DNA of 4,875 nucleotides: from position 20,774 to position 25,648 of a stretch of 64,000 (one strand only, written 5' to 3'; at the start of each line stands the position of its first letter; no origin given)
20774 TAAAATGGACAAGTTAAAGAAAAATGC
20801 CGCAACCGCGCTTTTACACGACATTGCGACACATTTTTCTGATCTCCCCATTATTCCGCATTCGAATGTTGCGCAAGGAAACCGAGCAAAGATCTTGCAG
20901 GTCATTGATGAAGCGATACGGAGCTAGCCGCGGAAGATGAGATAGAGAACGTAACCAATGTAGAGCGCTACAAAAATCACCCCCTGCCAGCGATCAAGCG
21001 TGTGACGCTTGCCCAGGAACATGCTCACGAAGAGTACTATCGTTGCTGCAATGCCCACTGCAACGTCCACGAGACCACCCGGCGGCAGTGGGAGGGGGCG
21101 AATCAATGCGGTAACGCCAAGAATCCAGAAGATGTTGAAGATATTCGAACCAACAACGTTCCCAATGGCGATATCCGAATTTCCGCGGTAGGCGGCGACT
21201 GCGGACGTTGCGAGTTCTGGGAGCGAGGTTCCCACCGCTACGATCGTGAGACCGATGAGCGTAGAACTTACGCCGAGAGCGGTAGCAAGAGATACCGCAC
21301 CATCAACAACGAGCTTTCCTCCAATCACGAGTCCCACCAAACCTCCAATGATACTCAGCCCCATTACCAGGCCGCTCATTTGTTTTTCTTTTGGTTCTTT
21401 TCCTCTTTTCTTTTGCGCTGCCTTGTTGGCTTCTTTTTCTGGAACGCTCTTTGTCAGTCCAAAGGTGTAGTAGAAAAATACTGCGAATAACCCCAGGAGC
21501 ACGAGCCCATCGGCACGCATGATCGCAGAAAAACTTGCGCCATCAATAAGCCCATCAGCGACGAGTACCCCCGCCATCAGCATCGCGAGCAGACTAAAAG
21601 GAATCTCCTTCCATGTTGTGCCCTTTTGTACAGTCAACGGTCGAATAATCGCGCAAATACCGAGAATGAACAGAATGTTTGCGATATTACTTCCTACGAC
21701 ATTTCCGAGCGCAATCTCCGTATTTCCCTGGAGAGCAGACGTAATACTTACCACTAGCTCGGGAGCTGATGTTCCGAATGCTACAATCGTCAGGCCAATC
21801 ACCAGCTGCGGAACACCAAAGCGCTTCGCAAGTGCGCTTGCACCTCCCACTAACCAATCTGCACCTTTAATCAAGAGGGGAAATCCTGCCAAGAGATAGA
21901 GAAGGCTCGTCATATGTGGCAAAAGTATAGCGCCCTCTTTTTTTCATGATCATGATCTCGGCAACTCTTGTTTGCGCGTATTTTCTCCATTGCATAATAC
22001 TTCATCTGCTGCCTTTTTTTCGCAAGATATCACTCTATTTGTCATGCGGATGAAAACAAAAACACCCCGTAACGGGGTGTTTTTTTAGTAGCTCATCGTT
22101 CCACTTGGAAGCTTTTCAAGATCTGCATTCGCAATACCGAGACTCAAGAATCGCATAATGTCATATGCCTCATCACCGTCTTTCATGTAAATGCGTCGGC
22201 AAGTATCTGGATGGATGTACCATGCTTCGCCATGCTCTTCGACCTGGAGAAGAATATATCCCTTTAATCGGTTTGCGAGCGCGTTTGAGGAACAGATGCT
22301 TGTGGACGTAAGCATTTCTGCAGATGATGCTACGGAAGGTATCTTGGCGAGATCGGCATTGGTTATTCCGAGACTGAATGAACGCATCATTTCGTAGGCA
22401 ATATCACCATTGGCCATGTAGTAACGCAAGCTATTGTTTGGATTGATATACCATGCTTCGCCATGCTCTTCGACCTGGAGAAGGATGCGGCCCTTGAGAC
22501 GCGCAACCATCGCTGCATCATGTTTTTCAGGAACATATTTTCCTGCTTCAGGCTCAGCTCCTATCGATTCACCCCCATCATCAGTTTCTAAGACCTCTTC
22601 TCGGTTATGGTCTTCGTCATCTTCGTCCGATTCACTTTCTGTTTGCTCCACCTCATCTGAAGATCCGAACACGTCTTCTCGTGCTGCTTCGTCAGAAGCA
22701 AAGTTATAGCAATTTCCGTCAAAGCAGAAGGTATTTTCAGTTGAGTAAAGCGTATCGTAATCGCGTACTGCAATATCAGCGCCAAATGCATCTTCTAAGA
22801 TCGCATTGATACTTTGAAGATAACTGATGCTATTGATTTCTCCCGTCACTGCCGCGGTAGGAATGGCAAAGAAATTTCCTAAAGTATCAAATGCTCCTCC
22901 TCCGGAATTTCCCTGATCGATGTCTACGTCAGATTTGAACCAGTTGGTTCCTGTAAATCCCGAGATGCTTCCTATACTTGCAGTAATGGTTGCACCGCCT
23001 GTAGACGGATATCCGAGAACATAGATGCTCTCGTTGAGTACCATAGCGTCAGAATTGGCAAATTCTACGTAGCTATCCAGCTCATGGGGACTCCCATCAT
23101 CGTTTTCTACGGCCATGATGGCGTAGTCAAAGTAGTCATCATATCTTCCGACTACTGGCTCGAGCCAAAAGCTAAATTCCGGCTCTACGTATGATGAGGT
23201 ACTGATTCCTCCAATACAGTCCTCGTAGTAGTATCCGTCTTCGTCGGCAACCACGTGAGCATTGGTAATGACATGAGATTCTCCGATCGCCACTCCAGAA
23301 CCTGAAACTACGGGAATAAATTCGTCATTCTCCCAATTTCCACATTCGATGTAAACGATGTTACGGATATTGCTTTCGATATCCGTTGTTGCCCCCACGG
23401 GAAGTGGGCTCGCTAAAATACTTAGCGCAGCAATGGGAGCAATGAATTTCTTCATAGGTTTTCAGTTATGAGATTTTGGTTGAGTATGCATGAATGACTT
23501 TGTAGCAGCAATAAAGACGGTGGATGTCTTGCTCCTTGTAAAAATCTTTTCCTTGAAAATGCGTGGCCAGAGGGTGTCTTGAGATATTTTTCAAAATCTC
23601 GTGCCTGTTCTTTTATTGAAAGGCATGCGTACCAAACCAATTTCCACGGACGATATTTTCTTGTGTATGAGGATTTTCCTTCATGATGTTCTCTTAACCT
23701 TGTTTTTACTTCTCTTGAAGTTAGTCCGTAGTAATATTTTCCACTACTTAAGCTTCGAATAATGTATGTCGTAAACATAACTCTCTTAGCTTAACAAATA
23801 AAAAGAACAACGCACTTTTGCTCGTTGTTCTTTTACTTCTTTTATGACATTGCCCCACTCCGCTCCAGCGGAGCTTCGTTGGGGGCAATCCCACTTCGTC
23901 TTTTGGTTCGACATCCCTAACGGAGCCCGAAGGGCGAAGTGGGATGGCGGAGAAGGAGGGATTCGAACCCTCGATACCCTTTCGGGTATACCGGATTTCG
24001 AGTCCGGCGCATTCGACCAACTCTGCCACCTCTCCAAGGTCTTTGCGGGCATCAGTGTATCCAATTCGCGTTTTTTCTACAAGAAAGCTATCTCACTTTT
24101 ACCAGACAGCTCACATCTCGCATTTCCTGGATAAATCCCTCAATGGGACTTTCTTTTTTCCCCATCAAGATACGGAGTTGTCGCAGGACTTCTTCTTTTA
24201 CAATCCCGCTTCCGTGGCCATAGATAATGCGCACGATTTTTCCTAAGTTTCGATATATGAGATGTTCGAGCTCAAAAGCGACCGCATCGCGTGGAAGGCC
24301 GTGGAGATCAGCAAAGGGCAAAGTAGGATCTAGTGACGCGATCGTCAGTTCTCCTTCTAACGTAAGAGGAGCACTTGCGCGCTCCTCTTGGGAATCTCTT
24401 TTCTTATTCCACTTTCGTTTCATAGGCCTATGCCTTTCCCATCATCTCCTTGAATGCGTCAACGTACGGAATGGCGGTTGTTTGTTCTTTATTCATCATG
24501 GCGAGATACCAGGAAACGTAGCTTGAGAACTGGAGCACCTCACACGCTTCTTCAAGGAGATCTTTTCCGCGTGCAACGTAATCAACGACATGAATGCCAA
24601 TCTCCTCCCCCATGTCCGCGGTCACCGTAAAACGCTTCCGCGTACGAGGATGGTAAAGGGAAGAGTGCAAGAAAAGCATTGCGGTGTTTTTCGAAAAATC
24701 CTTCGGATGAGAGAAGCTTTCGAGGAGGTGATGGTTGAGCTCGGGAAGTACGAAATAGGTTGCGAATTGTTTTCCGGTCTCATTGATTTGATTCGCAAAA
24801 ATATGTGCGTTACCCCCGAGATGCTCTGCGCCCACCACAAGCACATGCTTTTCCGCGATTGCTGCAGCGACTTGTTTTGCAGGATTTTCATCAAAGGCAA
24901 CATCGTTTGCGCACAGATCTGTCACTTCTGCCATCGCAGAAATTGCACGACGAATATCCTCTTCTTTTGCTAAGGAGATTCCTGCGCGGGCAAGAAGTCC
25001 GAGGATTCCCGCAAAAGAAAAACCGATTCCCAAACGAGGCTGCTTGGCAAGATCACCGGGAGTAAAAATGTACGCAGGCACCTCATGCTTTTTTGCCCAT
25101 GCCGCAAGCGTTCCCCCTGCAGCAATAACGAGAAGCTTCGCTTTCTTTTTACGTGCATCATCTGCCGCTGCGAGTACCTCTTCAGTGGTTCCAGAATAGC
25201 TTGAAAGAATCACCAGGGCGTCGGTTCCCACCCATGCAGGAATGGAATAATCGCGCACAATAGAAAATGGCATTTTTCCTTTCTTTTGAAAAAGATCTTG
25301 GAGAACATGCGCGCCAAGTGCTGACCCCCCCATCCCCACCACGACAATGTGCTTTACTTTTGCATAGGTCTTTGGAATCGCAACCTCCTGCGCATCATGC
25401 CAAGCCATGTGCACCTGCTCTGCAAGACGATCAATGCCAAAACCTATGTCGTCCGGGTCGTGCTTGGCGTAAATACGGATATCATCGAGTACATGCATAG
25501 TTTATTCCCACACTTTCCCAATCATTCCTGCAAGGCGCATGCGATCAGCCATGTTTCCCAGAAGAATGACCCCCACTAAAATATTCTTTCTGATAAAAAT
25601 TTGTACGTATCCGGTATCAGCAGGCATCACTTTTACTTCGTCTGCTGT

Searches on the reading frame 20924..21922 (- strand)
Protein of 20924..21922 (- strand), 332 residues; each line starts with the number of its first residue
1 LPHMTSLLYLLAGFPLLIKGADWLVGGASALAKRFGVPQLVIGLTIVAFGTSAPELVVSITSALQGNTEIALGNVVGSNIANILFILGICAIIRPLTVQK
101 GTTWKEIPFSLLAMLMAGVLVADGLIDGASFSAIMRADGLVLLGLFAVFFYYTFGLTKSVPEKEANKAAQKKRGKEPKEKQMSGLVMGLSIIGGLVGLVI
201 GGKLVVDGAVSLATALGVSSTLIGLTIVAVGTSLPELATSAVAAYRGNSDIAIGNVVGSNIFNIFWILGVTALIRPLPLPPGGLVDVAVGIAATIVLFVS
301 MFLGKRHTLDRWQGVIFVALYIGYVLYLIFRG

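Call 61: search_protein_families(library=pfam, proteins=[window:20924-21922:-], max_evalue=0.0001)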
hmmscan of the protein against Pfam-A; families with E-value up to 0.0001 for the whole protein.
window:20924-21922:- (332 aa): 1 family
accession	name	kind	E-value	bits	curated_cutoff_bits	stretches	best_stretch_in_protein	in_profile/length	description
PF01699.29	Na_Ca_ex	-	9e-69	230.7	24.9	2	6-154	2-150/151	Sodium/calcium exchanger protein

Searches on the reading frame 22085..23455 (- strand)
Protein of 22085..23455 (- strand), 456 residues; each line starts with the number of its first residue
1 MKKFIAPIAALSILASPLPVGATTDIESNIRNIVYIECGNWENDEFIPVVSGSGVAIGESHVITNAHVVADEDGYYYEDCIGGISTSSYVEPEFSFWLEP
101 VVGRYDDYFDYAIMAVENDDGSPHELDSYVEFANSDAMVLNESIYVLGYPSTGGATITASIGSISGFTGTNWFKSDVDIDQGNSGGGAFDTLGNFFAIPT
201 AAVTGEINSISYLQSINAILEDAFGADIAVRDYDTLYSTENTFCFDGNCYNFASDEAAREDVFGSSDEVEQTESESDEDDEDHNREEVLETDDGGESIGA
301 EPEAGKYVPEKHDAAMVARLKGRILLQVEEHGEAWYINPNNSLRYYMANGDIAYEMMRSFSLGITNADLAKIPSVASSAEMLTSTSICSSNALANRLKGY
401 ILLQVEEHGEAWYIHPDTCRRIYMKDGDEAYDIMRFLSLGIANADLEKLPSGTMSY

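Call 61: search_protein_families(library=pfam, proteins=[window:22085-23455:-], max_evalue=0.0001)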
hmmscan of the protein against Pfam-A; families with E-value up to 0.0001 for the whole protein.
window:22085-23455:- (456 aa): 2 families
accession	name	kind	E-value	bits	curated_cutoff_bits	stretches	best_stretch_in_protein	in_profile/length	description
PF13365.12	Trypsin_2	-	4.6e-17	63.5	27.6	1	52-198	1-144/144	Trypsin-like peptidase domain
PF00089.32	Trypsin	-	9.1e-05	22.8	20.6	0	53-193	28-189/220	Trypsin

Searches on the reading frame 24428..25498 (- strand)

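Call 61: search_protein_families(library=pfam, proteins=[window:24428-25498:-], max_evalue=0.0001)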
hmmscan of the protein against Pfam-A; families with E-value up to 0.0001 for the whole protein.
window:24428-25498:- (356 aa): 2 families
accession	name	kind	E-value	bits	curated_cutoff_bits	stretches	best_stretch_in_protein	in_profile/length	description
PF10432.14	bact-PGI_C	-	1.5e-27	96.9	24.5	1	204-353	2-151/151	Bacterial phospho-glucose isomerase C-terminal SIS domain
PF01380.27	SIS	-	2e-09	37.8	25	1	46-127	3-88/131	SIS domain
